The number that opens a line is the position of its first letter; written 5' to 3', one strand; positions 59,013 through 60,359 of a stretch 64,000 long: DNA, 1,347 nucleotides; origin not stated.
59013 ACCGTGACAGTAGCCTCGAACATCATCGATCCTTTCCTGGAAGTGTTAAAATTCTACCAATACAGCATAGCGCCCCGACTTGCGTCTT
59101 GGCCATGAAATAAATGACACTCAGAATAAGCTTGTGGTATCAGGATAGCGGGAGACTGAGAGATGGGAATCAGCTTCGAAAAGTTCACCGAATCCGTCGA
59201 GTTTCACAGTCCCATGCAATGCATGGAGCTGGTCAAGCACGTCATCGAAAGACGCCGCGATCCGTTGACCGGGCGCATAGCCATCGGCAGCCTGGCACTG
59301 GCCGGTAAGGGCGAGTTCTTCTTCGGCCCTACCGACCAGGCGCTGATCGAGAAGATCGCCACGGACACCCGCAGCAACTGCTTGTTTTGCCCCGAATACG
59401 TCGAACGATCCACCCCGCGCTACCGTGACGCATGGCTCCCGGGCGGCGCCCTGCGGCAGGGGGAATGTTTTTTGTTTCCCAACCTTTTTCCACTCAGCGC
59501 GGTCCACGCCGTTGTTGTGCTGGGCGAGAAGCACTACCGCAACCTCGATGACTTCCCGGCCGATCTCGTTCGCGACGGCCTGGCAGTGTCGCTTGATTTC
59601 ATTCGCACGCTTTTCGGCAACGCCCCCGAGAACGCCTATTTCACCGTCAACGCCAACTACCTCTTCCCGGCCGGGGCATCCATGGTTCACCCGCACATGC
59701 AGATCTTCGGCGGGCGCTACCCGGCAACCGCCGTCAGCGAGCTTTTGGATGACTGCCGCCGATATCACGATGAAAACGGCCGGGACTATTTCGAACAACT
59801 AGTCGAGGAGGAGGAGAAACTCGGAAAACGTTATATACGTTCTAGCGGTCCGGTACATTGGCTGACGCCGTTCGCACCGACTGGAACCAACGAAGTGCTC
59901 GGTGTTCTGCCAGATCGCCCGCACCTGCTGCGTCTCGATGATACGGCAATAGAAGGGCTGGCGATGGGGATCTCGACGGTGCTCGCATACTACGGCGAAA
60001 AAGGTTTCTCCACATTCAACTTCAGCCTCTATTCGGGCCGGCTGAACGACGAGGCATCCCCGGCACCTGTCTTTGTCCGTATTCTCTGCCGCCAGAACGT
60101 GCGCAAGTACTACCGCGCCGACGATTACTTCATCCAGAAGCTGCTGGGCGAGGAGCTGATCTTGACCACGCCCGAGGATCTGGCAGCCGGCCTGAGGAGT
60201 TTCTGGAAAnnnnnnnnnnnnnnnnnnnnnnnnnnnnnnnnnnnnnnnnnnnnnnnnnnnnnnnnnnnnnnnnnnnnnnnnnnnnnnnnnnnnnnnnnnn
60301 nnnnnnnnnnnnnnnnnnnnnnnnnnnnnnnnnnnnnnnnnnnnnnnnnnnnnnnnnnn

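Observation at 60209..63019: Single ORF fusing an inner-membrane steroid-5-alpha-reductase-like enzyme to a TonB-dependent-receptor-like outer-membrane barrel through an internal signal peptide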

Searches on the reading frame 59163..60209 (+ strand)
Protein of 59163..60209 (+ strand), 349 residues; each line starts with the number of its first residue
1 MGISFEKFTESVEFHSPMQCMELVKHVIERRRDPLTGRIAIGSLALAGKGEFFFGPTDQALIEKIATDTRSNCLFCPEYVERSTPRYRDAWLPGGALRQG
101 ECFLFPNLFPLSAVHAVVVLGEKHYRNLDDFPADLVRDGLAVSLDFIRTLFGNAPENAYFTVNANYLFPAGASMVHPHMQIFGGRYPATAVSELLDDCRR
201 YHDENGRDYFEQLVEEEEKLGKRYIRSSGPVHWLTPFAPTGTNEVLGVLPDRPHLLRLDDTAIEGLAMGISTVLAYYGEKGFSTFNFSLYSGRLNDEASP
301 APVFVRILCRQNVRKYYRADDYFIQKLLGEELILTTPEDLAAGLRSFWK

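Call 3: search_protein_families(library=pfam, proteins=[window:59163-60209:+], max_evalue=0.01)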
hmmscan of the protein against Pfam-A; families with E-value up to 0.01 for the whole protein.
window:59163-60209:+ (349 aa): 1 family
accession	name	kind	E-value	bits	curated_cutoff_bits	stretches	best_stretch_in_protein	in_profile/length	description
PF01230.28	HIT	-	0.0021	19.1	21.5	0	99-185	12-96/98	HIT domain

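Call 4: search_protein_families(library=ncbifam, proteins=[window:59163-60209:+], max_evalue=0.01)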
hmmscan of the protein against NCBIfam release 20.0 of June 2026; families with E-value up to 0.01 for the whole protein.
window:59163-60209:+ (349 aa): 1 family
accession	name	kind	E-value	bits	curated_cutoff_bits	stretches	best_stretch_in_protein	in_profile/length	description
NF008724.0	PRK11720.1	equivalog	7.9e-05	21.9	448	1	117-289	108-278/348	UDP-glucose--hexose-1-phosphate uridylyltransferase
